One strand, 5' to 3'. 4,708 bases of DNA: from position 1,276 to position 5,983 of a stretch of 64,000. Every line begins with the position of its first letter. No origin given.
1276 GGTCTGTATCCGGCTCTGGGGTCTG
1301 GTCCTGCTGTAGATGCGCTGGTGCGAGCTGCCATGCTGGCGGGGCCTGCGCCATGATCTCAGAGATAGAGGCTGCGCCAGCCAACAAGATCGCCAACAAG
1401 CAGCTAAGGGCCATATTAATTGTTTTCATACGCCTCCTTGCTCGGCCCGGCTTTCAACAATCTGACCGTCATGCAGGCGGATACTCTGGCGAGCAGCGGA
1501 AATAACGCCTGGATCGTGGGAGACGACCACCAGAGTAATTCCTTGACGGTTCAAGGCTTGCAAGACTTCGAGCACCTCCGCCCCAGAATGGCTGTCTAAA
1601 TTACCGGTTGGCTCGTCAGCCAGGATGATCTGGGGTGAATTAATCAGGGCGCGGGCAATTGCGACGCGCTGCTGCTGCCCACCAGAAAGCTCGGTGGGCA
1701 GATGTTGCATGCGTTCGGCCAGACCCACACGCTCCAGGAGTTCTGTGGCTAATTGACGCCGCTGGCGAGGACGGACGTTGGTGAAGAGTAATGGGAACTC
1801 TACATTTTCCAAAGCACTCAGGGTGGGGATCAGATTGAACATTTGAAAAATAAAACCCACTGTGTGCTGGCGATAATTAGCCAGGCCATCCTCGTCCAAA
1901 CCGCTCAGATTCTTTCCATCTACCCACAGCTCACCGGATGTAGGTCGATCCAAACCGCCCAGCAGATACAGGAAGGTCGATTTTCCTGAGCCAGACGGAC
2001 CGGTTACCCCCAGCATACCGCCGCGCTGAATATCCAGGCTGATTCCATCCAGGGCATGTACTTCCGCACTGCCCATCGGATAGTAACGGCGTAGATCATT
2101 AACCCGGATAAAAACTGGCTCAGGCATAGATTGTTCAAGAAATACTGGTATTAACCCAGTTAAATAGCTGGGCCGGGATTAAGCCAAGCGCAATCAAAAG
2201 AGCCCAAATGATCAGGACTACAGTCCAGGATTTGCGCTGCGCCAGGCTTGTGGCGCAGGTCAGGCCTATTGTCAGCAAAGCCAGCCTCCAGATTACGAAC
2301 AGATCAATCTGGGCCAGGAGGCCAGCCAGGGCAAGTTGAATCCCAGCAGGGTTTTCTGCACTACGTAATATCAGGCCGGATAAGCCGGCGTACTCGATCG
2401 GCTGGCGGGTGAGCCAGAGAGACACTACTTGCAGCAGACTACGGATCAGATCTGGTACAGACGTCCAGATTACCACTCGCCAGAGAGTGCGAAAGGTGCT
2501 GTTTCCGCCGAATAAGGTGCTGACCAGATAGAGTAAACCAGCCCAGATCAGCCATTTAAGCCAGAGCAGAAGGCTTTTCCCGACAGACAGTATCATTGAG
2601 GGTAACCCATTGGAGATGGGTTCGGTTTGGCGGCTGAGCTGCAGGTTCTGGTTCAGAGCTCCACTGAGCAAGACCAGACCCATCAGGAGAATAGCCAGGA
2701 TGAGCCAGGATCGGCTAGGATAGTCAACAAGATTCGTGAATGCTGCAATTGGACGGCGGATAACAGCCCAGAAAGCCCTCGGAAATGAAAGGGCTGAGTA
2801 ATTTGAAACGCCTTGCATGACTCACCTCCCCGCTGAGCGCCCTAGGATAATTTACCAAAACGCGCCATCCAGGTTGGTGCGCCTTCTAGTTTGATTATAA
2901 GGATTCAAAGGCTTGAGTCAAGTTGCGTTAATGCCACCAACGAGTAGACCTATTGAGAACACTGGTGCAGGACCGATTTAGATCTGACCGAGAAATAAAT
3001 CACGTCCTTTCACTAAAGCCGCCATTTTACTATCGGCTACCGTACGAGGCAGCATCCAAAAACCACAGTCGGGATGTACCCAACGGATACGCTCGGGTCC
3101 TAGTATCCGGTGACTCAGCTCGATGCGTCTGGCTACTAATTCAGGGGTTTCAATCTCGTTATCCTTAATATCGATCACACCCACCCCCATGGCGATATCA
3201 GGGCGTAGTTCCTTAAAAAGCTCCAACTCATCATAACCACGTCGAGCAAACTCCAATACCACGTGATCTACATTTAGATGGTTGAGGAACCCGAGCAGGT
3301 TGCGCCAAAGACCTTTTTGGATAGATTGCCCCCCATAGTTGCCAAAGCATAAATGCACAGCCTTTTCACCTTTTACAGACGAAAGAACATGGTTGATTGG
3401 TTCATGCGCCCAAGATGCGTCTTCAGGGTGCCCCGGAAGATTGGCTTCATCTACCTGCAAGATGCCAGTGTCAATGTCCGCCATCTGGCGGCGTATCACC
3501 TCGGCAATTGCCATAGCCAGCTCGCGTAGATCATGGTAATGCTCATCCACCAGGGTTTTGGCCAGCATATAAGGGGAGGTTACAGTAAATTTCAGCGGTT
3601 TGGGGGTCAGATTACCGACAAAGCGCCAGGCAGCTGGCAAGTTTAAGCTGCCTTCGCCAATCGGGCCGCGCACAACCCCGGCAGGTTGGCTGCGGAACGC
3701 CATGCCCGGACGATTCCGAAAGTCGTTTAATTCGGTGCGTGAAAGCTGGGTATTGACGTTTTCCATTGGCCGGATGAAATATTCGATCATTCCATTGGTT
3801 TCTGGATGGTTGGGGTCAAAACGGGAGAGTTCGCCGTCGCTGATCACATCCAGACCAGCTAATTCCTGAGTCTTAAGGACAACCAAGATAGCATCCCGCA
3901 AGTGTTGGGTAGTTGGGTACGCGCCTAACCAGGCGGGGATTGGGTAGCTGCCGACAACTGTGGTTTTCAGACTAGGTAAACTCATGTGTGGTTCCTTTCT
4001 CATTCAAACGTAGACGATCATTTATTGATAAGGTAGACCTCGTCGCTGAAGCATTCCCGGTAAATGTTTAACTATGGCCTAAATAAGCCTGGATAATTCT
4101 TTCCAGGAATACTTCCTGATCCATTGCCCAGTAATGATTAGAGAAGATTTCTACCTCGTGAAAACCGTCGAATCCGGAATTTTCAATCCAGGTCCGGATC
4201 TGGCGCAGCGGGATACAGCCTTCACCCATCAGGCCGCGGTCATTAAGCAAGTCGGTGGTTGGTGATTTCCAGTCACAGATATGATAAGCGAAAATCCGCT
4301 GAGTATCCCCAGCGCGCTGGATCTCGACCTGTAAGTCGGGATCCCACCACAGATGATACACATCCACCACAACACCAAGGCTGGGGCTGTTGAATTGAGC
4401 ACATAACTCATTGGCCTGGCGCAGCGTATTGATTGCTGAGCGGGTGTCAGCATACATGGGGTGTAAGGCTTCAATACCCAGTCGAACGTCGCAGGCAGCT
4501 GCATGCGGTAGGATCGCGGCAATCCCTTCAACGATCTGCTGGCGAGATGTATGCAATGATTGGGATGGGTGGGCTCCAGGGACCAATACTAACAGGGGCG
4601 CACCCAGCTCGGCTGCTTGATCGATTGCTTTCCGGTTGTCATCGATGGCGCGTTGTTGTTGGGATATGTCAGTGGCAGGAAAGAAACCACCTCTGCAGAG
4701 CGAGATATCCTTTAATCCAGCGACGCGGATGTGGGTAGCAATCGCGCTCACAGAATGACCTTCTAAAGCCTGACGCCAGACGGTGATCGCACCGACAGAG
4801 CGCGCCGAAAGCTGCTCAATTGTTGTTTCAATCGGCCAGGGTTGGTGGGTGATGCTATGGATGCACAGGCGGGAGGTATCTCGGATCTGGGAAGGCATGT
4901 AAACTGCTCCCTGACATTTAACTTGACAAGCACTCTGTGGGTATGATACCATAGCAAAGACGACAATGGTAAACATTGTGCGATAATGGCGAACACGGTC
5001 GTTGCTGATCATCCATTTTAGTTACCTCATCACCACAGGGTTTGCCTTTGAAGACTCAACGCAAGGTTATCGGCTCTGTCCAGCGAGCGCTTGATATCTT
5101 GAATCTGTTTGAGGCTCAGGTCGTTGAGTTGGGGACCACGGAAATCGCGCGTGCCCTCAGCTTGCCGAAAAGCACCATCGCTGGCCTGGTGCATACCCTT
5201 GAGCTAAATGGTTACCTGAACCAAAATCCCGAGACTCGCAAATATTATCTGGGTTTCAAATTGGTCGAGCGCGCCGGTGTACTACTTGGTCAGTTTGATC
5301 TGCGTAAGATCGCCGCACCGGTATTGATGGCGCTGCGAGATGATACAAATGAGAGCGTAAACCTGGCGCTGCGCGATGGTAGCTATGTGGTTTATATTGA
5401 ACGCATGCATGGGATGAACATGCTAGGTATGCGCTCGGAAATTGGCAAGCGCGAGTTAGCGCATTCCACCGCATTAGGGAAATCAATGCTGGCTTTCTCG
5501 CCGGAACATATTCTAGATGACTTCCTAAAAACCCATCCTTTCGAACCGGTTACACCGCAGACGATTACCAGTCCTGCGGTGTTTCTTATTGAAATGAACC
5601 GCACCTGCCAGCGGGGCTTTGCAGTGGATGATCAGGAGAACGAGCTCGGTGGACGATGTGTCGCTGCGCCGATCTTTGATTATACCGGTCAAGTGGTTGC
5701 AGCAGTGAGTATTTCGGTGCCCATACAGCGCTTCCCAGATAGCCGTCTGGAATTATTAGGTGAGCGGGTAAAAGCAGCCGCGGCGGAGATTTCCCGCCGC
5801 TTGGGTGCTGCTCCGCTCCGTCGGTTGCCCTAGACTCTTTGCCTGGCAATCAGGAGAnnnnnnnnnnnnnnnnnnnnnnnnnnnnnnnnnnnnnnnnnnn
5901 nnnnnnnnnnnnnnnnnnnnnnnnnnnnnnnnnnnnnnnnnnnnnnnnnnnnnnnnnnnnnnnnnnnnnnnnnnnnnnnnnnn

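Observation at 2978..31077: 28-kb orphan catabolic island joining uronate, CoA-thioester, Zn-thiol and enolase chemistries: candidate undescribed pathway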

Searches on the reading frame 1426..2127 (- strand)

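Call 5: search_protein_families(library=pfam, proteins=[window:1426-2127:-])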
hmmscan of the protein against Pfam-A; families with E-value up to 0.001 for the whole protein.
window:1426-2127:- (233 aa): 4 families
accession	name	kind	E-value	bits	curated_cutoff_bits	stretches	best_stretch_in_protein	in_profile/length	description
PF00005.33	ABC_tran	-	1.6e-33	116.7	25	1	26-174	1-136/137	ABC transporter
PF13304.12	AAA_21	-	5.2e-07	30.5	27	0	40-68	3-26/304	AAA domain, putative AbiEii toxin, Type IV TA system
PF02463.25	SMC_N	-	0.00012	22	40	0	136-219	132-212/220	RecF/RecN/SMC N terminal domain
PF13555.12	AAA_29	-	0.00015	21.9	27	1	25-53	11-39/61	P-loop containing region of AAA domain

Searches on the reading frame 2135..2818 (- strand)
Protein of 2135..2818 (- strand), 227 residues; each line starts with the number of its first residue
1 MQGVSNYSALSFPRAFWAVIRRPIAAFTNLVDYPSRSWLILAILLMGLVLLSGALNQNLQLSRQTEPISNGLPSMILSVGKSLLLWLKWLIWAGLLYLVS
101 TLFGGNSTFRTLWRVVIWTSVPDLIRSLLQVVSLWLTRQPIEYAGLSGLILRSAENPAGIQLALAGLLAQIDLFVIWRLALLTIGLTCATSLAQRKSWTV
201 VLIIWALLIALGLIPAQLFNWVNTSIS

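Call 5: search_protein_families(library=pfam, proteins=[window:2135-2818:-])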
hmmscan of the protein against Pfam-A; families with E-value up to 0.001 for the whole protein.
window:2135-2818:- (227 aa): 1 family
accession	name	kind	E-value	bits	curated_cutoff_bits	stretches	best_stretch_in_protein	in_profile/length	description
PF04893.22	Yip1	-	3.8e-14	53.4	28.6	1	17-211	1-169/173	Yip1 domain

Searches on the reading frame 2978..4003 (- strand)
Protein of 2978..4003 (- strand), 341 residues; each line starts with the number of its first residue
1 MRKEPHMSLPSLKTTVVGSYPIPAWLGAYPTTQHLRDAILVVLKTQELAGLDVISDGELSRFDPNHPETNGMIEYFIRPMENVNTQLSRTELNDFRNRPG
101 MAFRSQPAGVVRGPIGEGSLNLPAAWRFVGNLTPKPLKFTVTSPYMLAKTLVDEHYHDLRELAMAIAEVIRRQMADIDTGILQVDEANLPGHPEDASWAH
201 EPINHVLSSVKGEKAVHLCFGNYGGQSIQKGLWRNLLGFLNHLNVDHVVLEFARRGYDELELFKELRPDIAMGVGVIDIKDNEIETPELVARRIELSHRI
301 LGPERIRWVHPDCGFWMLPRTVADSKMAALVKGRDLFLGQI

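Call 3: search_protein_families(library=pfam, proteins=[window:2978-4003:-])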
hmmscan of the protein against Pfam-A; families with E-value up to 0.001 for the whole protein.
window:2978-4003:- (341 aa): 1 family
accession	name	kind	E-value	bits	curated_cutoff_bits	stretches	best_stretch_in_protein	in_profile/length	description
PF01717.24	Meth_synt_2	-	2.8e-20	73.3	21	1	27-331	28-319/324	Cobalamin-independent synthase, Catalytic domain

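Call 6: search_protein_families(library=ncbifam, proteins=[window:2978-4003:-], max_evalue=0.00001)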
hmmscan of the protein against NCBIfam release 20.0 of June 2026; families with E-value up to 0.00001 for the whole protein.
window:2978-4003:- (341 aa): 7 families
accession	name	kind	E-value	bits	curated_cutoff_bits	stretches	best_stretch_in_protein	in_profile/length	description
NF003317.0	PRK04326.1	equivalog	8e-53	179.8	406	1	6-333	3-318/340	methionine synthase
NF006589.0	PRK09121.1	equivalog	3e-28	98.9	392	1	12-336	5-335/342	methionine synthase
NF002119.0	PRK00957.1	equivalog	2.8e-24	85.9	258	1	135-333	108-300/306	methionine synthase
NF002272.0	PRK01207.1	equivalog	5.3e-18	65.3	399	1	127-339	111-341/343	methionine synthase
TIGR01371.1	met_syn_B12ind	equivalog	3.7e-15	56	929.95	1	6-315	420-729/754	5-methyltetrahydropteroyltriglutamate--homocysteine S-methyltransferase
NF003556.0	PRK05222.1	equivalog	1.4e-12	47.4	541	1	32-315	452-722/750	5-methyltetrahydropteroyltriglutamate--homocysteine S-methyltransferase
NF005085.0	PRK06520.1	subfamily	6.8e-06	25.4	313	0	215-315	238-339/368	5-methyltetrahydropteroyltriglutamate--homocysteine S-methyltransferase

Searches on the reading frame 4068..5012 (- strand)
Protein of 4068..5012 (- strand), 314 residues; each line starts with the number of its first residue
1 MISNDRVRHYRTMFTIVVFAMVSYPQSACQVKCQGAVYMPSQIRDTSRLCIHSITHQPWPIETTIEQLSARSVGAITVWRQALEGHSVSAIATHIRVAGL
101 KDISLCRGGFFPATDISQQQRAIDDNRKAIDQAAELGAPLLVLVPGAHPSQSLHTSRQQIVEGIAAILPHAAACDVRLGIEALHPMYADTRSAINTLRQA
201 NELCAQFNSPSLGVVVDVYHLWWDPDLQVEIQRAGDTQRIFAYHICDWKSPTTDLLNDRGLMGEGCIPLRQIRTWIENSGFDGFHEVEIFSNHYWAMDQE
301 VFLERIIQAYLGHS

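Call 3: search_protein_families(library=pfam, proteins=[window:4068-5012:-])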
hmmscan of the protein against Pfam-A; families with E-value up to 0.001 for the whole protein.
window:4068-5012:- (314 aa): 1 family
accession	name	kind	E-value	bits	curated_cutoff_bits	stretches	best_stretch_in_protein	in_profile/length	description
PF01261.30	AP_endonuc_2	-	2.4e-38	132.7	31.1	1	80-293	22-236/249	Xylose isomerase-like TIM barrel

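Call 6: search_protein_families(library=ncbifam, proteins=[window:4068-5012:-], max_evalue=0.00001)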
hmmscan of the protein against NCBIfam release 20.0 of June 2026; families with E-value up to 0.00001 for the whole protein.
window:4068-5012:- (314 aa): 2 families
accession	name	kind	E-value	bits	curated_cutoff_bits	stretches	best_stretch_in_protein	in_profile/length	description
NF041099.2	keto_glucon_epim_IolO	equivalog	2.7e-08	33.4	300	1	115-247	84-213/269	5-keto-L-gluconate epimerase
NF042435.1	DhshikDhtase_QuiC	equivalog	4.7e-07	28.7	1200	1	118-297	73-248/635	3-dehydroshikimate dehydratase QuiC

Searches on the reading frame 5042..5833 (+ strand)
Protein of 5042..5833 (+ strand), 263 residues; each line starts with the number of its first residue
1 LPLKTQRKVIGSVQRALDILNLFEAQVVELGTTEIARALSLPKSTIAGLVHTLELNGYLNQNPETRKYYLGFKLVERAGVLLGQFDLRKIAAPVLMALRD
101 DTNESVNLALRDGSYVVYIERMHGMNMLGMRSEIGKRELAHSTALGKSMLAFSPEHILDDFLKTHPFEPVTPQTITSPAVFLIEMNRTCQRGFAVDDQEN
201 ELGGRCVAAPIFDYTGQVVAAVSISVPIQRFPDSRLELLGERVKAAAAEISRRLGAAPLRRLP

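Call 3: search_protein_families(library=pfam, proteins=[window:5042-5833:+])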
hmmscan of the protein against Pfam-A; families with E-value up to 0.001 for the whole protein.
window:5042-5833:+ (263 aa): 2 families
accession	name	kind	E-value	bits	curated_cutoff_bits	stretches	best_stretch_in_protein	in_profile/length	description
PF01614.24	IclR_C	-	9.9e-48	162.4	24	1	82-252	4-174/174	Bacterial transcriptional regulator IclR C-terminal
PF09339.16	HTH_IclR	-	2e-14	53.5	22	1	12-63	1-52/52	IclR helix-turn-helix domain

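Call 6: search_protein_families(library=ncbifam, proteins=[window:5042-5833:+], max_evalue=0.00001)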
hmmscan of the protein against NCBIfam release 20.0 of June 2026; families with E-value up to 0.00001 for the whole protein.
window:5042-5833:+ (263 aa): 8 families
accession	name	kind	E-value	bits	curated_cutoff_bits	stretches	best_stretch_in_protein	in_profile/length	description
NF045644.1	TransRegBhcR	equivalog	2.7e-50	171.2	350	1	4-256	16-267/267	HTH-type transcriptional regulator BhcR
NF011671.1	PRK15090.1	equivalog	4e-48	163.9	275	1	4-255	4-254/256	DNA-binding transcriptional regulator KdgR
TIGR02431.1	pcaR_pcaU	subfamily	4.2e-45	154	284.75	1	7-236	2-229/248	beta-ketoadipate pathway transcriptional regulators, PcaR/PcaU/PobR family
NF008601.2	PRK11569.1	equivalog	1.2e-34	119.7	380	1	10-255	26-273/276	glyoxylate bypass operon transcriptional repressor IclR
NF007548.0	PRK10163.1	equivalog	8.1e-29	100.6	406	1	8-256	19-267/271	HTH-type transcriptional repressor AllR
NF007339.0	PRK09834.1-1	equivalog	4.1e-11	42.7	299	1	10-224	20-235/271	DNA-binding transcriptional regulator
NF007342.0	PRK09834.1-4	equivalog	2.5e-08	33.2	251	1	3-224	4-225/263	DNA-binding transcriptional regulator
NF007341.0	PRK09834.1-3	equivalog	5.8e-07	28.9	269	1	12-165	9-164/274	DNA-binding transcriptional regulator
